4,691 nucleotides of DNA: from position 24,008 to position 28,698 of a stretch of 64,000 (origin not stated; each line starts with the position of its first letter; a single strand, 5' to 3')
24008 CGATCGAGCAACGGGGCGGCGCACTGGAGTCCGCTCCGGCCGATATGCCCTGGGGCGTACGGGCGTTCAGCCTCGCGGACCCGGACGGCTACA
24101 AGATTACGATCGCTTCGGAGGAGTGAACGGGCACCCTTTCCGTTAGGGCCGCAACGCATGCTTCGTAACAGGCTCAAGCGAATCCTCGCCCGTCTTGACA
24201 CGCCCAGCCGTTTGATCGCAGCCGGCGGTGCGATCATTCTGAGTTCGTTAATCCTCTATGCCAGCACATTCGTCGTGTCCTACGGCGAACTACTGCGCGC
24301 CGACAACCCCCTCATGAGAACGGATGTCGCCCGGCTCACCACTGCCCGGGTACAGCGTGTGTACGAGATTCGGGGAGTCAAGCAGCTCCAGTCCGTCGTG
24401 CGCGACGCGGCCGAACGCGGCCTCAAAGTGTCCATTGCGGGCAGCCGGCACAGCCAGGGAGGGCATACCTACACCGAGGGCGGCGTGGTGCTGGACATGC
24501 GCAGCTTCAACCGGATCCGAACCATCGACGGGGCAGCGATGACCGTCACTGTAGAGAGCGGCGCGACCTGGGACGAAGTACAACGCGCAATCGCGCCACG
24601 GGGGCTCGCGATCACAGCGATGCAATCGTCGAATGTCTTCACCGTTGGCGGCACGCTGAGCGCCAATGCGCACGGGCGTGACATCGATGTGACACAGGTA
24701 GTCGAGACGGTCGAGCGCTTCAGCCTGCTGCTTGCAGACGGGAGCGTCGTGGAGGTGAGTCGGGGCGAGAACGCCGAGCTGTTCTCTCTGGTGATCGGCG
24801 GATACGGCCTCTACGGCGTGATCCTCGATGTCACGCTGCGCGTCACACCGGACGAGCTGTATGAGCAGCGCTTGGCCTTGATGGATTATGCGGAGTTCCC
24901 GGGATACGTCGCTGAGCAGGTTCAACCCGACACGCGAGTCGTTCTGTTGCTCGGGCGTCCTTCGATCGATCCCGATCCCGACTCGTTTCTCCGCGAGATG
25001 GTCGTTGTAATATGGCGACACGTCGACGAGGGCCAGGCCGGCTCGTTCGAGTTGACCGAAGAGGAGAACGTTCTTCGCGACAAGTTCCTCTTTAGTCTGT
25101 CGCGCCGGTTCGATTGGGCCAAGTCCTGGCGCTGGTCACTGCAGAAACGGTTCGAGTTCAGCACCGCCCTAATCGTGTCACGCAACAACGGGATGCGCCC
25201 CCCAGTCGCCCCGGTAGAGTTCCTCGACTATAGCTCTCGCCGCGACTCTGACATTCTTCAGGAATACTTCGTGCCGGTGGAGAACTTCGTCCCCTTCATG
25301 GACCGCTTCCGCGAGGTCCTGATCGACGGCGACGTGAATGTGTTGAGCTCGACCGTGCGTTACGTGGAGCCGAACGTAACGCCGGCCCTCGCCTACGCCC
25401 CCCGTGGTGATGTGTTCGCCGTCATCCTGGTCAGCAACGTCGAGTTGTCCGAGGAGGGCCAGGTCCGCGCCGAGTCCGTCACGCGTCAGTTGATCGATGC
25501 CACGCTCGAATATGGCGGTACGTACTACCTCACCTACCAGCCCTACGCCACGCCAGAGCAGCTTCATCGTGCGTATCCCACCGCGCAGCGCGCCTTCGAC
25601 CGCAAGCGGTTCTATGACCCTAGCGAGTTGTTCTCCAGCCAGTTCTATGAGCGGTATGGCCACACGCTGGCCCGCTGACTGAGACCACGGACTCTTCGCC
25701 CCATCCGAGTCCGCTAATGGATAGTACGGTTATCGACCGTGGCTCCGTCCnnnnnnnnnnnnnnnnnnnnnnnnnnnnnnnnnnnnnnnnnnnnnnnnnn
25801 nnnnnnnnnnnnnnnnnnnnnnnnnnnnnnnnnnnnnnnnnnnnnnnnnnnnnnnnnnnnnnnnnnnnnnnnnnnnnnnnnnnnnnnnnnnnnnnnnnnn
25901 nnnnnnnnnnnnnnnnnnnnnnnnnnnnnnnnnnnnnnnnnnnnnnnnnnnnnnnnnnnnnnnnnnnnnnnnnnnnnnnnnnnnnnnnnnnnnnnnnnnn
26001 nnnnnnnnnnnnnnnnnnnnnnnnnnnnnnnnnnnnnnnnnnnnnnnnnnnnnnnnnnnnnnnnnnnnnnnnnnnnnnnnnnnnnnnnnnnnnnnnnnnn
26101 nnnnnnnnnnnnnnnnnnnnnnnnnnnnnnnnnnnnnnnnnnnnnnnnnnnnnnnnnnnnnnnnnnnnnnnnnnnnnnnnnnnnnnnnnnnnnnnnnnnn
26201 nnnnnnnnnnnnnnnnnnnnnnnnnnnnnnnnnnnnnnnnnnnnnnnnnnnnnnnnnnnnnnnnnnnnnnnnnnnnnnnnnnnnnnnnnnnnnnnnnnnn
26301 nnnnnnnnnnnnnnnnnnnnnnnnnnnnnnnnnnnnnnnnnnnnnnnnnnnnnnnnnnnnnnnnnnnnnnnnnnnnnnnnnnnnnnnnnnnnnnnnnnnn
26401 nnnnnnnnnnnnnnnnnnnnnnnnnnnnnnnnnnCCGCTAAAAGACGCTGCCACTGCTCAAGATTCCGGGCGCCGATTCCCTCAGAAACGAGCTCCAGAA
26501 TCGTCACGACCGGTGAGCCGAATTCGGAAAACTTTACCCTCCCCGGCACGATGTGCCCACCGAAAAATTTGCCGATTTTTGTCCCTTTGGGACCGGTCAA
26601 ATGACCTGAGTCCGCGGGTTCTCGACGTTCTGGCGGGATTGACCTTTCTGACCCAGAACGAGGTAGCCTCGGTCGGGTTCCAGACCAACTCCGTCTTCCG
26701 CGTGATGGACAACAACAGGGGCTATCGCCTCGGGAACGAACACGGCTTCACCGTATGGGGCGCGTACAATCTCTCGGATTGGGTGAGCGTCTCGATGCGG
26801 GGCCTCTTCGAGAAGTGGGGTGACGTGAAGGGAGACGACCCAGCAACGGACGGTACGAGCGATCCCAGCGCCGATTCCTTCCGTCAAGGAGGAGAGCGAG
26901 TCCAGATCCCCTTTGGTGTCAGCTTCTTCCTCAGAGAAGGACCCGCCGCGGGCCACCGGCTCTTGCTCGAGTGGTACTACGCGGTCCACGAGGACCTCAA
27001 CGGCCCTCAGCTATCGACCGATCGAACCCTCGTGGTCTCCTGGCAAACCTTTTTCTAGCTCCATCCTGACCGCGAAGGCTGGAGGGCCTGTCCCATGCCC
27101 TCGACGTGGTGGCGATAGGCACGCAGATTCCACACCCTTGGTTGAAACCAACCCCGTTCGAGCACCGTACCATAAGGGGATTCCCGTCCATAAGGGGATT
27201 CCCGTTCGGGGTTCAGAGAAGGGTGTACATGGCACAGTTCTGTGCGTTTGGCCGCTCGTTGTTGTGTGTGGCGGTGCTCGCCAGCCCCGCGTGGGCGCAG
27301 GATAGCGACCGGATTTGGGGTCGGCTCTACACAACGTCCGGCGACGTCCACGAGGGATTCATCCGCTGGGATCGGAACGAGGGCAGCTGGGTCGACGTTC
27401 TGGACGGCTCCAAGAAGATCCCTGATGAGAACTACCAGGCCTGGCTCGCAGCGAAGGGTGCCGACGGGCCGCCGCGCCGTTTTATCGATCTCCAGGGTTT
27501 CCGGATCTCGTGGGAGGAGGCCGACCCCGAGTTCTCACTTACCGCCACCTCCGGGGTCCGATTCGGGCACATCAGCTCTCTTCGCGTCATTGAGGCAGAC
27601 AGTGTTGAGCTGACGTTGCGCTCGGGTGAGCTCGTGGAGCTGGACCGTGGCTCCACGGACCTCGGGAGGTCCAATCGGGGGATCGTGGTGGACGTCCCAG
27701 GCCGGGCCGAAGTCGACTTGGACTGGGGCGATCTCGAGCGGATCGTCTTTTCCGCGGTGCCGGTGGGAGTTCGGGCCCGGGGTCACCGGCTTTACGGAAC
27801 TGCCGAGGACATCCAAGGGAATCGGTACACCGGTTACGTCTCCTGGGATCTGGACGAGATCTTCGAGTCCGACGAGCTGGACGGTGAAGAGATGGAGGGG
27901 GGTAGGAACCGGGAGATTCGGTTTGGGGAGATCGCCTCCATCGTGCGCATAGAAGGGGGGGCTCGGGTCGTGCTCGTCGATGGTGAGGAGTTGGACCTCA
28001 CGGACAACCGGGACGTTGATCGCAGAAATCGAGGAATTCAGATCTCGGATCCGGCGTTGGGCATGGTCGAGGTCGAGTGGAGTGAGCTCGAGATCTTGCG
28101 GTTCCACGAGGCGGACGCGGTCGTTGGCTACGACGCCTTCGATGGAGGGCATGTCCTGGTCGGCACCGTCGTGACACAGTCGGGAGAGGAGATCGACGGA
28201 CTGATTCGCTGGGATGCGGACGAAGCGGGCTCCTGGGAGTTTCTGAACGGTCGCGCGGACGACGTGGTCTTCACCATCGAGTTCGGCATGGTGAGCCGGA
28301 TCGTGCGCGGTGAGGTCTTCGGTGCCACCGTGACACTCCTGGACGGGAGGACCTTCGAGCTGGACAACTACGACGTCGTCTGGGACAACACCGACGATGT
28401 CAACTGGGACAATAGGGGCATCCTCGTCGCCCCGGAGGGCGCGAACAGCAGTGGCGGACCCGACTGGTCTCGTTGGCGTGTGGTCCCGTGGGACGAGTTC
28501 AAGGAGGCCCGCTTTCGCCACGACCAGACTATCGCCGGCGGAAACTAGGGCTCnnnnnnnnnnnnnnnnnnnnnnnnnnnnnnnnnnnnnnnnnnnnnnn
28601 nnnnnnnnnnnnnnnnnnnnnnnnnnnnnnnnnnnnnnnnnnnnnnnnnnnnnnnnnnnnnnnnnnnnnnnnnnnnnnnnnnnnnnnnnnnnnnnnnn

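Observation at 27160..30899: Candidate novel operon: secreted three-repeat protein plus Omp85-like barrel protein, preceded by an exact 18-bp tandem palindrome-containing repeat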

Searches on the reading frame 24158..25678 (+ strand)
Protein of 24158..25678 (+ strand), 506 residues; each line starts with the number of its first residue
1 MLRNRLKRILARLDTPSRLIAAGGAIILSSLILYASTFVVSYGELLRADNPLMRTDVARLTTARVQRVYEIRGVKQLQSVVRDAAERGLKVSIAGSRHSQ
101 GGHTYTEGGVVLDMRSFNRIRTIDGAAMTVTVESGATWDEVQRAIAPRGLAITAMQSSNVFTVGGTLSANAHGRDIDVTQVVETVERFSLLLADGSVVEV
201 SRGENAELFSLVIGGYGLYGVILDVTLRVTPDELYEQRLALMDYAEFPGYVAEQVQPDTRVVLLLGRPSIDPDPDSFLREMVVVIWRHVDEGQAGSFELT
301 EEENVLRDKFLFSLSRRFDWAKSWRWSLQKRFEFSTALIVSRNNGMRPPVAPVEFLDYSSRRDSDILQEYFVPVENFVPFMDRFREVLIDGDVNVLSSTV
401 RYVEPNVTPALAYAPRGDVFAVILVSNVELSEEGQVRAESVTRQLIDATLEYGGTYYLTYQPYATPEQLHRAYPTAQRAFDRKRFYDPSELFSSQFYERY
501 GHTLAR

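Call 5: search_protein_families(library=pfam, proteins=[window:24158-25678:+], max_evalue=0.01)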
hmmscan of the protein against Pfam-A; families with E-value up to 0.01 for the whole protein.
window:24158-25678:+ (506 aa): 1 family
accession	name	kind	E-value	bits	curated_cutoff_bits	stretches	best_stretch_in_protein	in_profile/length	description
PF01565.28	FAD_binding_4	-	5.7e-29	101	26.4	1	68-201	4-139/139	FAD binding domain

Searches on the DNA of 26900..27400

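Call 80: search_rna_families(source=window, start=26900, end=27400, threshold=evalue, max_evalue=1)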
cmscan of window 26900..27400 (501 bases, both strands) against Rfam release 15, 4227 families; matches with E-value up to 1: 0.
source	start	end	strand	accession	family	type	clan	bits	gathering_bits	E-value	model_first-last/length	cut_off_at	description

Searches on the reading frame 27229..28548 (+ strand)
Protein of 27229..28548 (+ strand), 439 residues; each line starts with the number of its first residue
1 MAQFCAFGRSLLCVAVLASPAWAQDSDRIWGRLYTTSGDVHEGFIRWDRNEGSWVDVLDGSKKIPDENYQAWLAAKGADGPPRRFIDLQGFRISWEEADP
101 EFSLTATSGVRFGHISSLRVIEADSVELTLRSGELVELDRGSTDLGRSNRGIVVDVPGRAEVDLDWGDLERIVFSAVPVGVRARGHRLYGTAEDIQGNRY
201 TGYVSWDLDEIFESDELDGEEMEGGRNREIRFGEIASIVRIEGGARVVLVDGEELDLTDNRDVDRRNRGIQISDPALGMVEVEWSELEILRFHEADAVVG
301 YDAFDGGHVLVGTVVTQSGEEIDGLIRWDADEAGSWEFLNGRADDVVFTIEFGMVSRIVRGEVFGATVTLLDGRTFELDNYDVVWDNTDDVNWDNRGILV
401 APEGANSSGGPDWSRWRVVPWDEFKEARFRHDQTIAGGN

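Call 5: search_protein_families(library=pfam, proteins=[window:27229-28548:+], max_evalue=0.01)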
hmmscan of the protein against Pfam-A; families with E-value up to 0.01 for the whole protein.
window:27229-28548:+ (439 aa): 1 family
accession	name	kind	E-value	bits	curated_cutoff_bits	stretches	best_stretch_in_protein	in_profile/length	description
PF10756.15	bPH_6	-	0.00087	19.7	22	0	269-312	10-52/73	Bacterial PH domain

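Call 6: search_protein_families(library=ncbifam, proteins=[window:27229-28548:+], max_evalue=0.01)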
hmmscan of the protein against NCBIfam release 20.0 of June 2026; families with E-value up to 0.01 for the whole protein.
window:27229-28548:+ (439 aa): 0 families

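Call 8: find_homologous_proteins(query=window:27229-28548:+)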
Query window:27229-28548:+ (439 aa): 591 proteins with E <= 0.001 among 8000 candidates; the best 120 are listed.
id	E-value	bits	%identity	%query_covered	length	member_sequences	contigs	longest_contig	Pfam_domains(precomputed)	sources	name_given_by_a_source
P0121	4.3e-276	934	94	100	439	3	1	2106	-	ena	-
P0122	7.8e-237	805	83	100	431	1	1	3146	-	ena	-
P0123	2.8e-236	803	82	100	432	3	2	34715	-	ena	-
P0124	5.4e-234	795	82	100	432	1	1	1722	-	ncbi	-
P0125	6.0e-231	785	81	100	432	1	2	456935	-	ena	-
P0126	1.1e-230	784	81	100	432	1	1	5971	-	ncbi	-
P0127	2.3e-229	780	80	100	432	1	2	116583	-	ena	-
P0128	1.1e-227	775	80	100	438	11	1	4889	-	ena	-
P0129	3.8e-227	773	80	100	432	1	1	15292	-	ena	-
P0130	1.7e-223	761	78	100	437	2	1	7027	-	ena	-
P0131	3.0e-223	760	79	100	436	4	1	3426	-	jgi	-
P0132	1.2e-219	748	78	100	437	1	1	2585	-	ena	-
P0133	8.4e-219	745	78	100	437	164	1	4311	-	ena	-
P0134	2.1e-217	741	77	100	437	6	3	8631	-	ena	-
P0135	1.6e-216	738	77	100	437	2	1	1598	-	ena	-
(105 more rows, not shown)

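Call 17: search_solved_structures(query=A2, max_evalue=10)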
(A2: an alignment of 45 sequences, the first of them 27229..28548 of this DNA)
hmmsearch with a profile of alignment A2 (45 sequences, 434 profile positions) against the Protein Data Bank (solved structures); distinct sequences matched with E-value up to 10: 0.

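Call 23: predict_structure(alignment_id=A2)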
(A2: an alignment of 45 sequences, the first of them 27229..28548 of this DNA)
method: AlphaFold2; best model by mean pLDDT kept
length: 439 residues; sequences in the alignment: 45
mean_pLDDT: 88.4   pTM: 0.86
mean pLDDT of the five models: 88.4, 87.8, 86.3, 85.3, 85.1
residues with pLDDT >= 90: 295; 70-90: 95; 50-70: 29; < 50: 20
segments of 3 or more residues with pLDDT < 50: 19-22, 407-411, 433-439
pLDDT, mean of each block of 10 residues (from residue 1): 64 58 78 97 95 96 90 84 87 84 89 98 95 94 84 92 94 94 92 97 96 96 95 98 96 96 92 96 96 92 94 96 94 95 92 97 90 92 57 88 57 76 95 45
secondary structure, 60 per line:
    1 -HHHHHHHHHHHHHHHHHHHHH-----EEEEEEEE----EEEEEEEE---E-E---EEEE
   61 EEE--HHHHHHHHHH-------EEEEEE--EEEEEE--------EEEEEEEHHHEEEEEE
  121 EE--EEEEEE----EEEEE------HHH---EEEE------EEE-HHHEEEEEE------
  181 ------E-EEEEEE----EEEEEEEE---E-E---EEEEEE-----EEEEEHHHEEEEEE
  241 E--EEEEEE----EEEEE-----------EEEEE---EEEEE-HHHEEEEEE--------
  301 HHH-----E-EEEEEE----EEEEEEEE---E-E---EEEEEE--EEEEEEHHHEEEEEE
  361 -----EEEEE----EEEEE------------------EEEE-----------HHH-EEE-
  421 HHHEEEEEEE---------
elements in order: H2-22 E28-35 E40-47 E57-63 H66-75 E83-88 E91-96 E105-111 E115-122 E125-130 E135-139 E152-155 E162-164 E169-174 E189-194 E199-206 E216-221 E227-231 E235-241 E244-249 E254-258 E270-274 E278-282 E287-292 E311-316 E321-328 E338-343 E346-351 E355-360 E366-370 E375-379 E398-401 E417-419 E424-430

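Call 74: fold_search(model_id=the predicted structure, library=pdb)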
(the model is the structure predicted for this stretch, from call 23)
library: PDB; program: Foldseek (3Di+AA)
matches with E <= 10: 663; with E <= 0.001: 0
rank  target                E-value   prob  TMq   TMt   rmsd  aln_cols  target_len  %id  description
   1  2z2n                  2.5e-03  0.25  0.12  0.15  17.2       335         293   12  Crystal Structure of selenomethionine substituted virginiamycin B lyase from Staphylococcus aureus (released 2007-06-19)
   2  2z2o_A                2.9e-03  0.30  0.13  0.16  16.9       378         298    8  Crystal Structure of apo virginiamycin B lyase from Staphylococcus aureus (released 2007-06-19)
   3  9cpc_1S               4.0e-03  0.14  0.10  0.08  21.4       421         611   11  Atomic model of porcine brain ventricles cilia doublet microtubule (48-nm periodicity) (released 2024-10-23)
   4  9t3x_A                5.2e-03  0.10  0.11  0.06  24.6       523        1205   10  cryo-EM structure of CPSF160-WDR33-ZC3H18 (released 2026-01-28)
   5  2z2p_A                1.4e-02  0.13  0.11  0.15  18.0       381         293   11  Crystal Structure of catalytically inactive H270A virginiamycin B lyase from Staphylococcus aureus with Quinupristin (released 2007-06-19)
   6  8q3i_C                1.5e-02  0.10  0.08  0.04  18.9       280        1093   12  Mycobacterium smegmatis RNA polymerase in complex with HelD, SigA and RbpA in State I (released 2024-08-14)
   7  6tjf_A                2.2e-02  0.14  0.11  0.14  17.2       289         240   11  Crystal structure of the computationally designed Cake6 protein (released 2020-05-06)
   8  6f0o                  2.5e-02  0.04  0.08  0.08  23.6       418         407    8  Botulinum neurotoxin A3 Hc domain (released 2018-01-10)
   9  3llp_A                3.2e-02  0.07  0.09  0.09  20.3       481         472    9  1.8 Angstrom human fascin 1 crystal structure (released 2010-04-07)
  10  6yxu_C                3.4e-02  0.08  0.08  0.05  19.7       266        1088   13  Structure of Mycobacterium smegmatis HelD protein in complex with RNA polymerase core - State I, primary channel engag (released 2020-11-04)
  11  3rb9_A                3.4e-02  0.06  0.10  0.10  26.9       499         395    8  Crystal structure of the M. tuberculosis beta clamp (released 2012-04-04)
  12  9gaw_A                4.3e-02  0.07  0.09  0.05  18.9       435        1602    7  High-resolution structure of the Anaphase-promoting complex/cyclosome (APC/C) bound to co-activator Cdh1 (released 2024-08-14)
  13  5khr_A                7.3e-02  0.06  0.11  0.06  18.8       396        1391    8  Model of human Anaphase-promoting complex/Cyclosome complex (APC15 deletion mutant) in complex with the E2 UBE2C/UBCH1 (released 2016-08-24)
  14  6f6w_C                7.3e-02  0.06  0.08  0.04  19.9       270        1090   12  Structure of Mycobacterium smegmatis RNA polymerase core (released 2018-12-19)
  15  9gxi_A                7.3e-02  0.05  0.09  0.09  20.2       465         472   11  Subtomogram average of fascin-actin complex (released 2025-06-11)
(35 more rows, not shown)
